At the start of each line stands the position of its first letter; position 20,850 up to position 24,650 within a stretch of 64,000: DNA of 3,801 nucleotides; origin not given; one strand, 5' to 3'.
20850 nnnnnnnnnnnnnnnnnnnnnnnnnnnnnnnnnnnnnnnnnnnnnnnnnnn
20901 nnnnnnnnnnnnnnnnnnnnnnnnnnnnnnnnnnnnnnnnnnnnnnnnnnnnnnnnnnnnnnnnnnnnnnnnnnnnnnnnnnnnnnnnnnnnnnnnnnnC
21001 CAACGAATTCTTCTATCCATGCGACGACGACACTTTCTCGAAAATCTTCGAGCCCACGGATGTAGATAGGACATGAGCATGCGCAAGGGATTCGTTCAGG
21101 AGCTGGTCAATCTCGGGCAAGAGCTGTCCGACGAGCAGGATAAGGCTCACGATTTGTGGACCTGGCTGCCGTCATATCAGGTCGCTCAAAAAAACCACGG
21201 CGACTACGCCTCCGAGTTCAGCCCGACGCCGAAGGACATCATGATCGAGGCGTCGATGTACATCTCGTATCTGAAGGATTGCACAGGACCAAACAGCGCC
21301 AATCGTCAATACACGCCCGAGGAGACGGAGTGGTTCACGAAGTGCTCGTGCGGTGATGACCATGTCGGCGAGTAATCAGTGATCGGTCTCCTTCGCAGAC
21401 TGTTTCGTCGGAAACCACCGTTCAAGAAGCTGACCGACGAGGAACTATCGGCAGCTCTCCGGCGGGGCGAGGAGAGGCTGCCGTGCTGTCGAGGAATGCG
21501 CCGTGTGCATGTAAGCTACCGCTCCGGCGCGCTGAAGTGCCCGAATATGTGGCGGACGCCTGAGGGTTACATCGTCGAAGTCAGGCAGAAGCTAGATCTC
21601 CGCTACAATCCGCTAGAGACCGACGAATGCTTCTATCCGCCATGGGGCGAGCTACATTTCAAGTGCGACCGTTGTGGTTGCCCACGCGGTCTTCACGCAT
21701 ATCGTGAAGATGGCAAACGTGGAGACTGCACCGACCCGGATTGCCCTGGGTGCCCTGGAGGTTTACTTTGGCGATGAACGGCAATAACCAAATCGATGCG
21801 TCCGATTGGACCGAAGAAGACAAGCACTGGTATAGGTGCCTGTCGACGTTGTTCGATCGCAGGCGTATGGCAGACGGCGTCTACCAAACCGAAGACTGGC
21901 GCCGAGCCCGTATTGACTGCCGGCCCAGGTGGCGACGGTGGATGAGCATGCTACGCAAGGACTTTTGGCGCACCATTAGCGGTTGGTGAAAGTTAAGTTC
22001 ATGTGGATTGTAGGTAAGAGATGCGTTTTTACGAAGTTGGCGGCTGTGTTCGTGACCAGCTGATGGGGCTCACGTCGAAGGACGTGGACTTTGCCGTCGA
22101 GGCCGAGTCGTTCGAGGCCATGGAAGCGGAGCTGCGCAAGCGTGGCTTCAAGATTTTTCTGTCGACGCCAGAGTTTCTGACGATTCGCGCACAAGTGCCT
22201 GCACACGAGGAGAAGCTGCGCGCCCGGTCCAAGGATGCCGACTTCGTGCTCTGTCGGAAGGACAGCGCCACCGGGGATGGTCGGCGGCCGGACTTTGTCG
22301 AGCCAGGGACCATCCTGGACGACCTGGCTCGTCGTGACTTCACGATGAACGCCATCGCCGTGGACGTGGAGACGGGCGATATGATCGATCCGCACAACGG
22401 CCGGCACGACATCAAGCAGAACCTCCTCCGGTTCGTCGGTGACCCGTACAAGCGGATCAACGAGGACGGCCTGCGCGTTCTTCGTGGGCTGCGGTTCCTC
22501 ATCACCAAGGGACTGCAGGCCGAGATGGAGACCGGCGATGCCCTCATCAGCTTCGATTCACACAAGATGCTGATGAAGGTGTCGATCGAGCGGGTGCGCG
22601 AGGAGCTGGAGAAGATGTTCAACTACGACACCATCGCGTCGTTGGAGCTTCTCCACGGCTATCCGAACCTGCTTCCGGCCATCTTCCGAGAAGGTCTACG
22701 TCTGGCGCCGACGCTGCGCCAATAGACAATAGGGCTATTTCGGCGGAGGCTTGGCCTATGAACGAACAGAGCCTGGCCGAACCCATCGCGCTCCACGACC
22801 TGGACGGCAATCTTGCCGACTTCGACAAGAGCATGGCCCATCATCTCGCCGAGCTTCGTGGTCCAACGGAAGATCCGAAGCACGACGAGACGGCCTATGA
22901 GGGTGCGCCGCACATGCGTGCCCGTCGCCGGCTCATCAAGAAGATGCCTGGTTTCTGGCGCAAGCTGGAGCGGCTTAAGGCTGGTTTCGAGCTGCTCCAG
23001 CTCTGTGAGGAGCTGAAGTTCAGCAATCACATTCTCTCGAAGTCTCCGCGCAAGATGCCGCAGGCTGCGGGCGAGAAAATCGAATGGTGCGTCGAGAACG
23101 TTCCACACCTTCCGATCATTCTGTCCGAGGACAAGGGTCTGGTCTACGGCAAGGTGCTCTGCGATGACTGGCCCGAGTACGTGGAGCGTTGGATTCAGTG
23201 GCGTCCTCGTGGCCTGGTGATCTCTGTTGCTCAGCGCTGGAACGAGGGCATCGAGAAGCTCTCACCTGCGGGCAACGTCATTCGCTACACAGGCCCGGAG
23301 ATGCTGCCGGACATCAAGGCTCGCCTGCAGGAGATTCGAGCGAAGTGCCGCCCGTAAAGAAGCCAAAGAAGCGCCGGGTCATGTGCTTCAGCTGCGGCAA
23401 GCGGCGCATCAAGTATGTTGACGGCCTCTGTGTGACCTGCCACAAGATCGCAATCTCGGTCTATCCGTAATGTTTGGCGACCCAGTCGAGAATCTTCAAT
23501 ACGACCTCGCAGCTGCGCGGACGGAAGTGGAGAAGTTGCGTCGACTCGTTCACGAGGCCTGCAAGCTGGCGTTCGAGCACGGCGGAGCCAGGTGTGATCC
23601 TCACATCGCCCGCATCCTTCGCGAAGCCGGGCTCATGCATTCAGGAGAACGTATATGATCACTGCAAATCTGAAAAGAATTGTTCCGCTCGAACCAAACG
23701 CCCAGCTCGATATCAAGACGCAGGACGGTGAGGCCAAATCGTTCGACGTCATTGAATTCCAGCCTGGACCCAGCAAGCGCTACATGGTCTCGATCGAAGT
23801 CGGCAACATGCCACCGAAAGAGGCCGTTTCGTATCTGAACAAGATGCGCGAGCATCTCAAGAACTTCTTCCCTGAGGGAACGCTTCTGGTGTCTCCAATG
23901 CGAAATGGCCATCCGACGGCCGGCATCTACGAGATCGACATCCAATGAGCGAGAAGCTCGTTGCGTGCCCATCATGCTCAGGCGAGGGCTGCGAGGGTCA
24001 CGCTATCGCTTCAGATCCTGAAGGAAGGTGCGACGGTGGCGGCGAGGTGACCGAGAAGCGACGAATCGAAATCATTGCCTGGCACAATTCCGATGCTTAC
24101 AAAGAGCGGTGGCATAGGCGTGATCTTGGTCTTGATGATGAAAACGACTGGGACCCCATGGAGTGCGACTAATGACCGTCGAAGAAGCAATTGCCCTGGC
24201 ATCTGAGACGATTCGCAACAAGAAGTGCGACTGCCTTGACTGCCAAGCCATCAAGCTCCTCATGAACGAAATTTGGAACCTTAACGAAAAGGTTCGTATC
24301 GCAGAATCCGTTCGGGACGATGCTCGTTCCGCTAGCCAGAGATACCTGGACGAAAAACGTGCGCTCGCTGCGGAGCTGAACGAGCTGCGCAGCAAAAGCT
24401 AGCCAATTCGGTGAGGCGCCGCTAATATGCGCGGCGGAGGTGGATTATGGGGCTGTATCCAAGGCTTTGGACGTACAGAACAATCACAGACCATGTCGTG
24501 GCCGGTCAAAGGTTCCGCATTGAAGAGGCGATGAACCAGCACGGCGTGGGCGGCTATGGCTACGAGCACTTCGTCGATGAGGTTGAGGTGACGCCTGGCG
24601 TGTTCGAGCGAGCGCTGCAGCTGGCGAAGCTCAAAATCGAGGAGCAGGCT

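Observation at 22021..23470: Minimal CCA/poly(A)-type nucleotidyltransferase head domain next to an NT5C-like deoxyribonucleotidase and a zinc ribbon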

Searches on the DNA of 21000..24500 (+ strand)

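Call 5: search_dna_similar(query=window:21000-24500:+, collection=phages, mode=near, max_rows=20)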
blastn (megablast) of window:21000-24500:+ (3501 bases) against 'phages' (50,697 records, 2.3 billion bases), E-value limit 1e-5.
No match.

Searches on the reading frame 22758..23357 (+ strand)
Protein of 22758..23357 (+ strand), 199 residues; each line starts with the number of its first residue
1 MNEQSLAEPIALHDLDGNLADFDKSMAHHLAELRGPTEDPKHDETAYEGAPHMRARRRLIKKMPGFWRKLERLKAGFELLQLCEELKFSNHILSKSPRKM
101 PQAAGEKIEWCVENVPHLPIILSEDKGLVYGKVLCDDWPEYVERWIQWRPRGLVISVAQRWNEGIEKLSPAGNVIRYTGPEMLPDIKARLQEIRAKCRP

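Call 3: search_protein_families(library=pfam, proteins=[window:22758-23357:+], max_evalue=0.1)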
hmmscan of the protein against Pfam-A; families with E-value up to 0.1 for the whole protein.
window:22758-23357:+ (199 aa): 1 family
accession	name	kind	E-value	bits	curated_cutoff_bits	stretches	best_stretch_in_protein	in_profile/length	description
PF06941.18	NT5C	-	3.6e-10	40.5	24.8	1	9-145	2-143/180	5' nucleotidase, deoxy (Pyrimidine), cytosolic type C protein (NT5C)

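Call 4: search_protein_families(library=phrogs, proteins=[window:22758-23357:+], max_evalue=0.01)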
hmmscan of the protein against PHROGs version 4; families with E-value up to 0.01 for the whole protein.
window:22758-23357:+ (199 aa): 2 families
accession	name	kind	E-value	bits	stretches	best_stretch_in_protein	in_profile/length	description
phrog_420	-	unknown function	1.5e-10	42.1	1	9-168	14-186/267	unknown function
phrog_2643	-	moron, auxiliary metabolic gene and host takeover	5.5e-05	23.9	1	13-150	11-151/182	5'-3' deoxyribonucleotidase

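Call 49: search_protein_families(library=ncbifam, proteins=[window:22758-23357:+], max_evalue=0.01)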
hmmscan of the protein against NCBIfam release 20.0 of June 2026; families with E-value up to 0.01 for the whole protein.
window:22758-23357:+ (199 aa): 0 families

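Call 64: search_solved_structures(query=window:22758-23357:+, max_evalue=0.01, show_alignments=1)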
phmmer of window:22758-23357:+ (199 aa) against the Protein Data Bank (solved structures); distinct sequences matched with E-value up to 0.01: 4.
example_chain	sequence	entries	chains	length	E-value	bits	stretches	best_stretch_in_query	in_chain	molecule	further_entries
2jao_A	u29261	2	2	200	3.6e-05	27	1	12-138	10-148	5'(3')-DEOXYRIBONUCLEOTIDASE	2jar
6g2n_A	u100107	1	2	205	0.00053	23.2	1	11-138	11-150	5'(3')-deoxyribonucleotidase, cytosolic type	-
4l57_A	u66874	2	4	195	0.0007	22.8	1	12-138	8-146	5'(3')-deoxyribonucleotidase, cytosolic type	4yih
2i7d_A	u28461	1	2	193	0.00079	22.6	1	12-138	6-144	5'(3')-deoxyribonucleotidase, cytosolic type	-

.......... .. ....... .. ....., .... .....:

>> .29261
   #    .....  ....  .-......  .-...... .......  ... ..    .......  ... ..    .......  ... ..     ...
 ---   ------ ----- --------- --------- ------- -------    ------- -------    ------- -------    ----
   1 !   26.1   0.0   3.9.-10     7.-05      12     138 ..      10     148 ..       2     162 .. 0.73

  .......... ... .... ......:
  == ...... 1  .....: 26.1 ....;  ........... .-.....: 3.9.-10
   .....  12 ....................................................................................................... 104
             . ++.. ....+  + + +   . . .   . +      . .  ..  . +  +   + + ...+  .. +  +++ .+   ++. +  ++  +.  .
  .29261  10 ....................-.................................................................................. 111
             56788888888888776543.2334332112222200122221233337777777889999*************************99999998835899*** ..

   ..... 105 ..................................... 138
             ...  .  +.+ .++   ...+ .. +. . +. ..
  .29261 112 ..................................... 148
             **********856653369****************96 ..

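Call 68: search_dna_similar(query=window:22758-23357:+, collection=phages, mode=protein, max_rows=25, max_evalue=0.001)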
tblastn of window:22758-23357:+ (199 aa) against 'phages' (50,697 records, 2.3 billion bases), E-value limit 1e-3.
Records with a match: 3; places in all: 3; records where one place covers at least 80% of the query: 0.
Best place of each record, by identity: <60% 3.
By first word of the organism name: uncultured 2; Ralstonia 1.
By host as written in the record: - 2; Ralstonia solanacearum 1.
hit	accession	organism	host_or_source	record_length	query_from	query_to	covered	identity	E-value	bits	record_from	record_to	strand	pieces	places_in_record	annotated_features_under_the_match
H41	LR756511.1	uncultured phage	metagenomic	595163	10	162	77%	38.9%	1e-21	97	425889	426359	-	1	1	record has no annotation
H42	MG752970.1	Ralstonia phage RsoM2USA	Ralstonia solanacearum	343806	8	141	67%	28.3%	6e-5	49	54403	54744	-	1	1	hypothetical protein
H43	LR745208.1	uncultured phage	metagenomic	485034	42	119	39%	39.0%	3e-10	64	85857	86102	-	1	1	record has no annotation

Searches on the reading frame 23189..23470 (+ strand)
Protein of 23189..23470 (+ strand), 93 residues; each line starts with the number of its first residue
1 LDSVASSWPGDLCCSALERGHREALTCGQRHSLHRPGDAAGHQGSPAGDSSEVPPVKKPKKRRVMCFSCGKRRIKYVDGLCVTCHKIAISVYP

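Call 3: search_protein_families(library=pfam, proteins=[window:23189-23470:+], max_evalue=0.1)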
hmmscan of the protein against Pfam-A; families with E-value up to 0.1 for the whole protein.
window:23189-23470:+ (93 aa): 1 family
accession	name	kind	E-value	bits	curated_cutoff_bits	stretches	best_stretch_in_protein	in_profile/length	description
PF19855.4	DUF6330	-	0.03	14.7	35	1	57-74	4-21/69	Family of unknown function (DUF6330)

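Call 4: search_protein_families(library=phrogs, proteins=[window:23189-23470:+], max_evalue=0.01)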
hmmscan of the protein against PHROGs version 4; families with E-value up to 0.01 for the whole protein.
window:23189-23470:+ (93 aa): 0 families
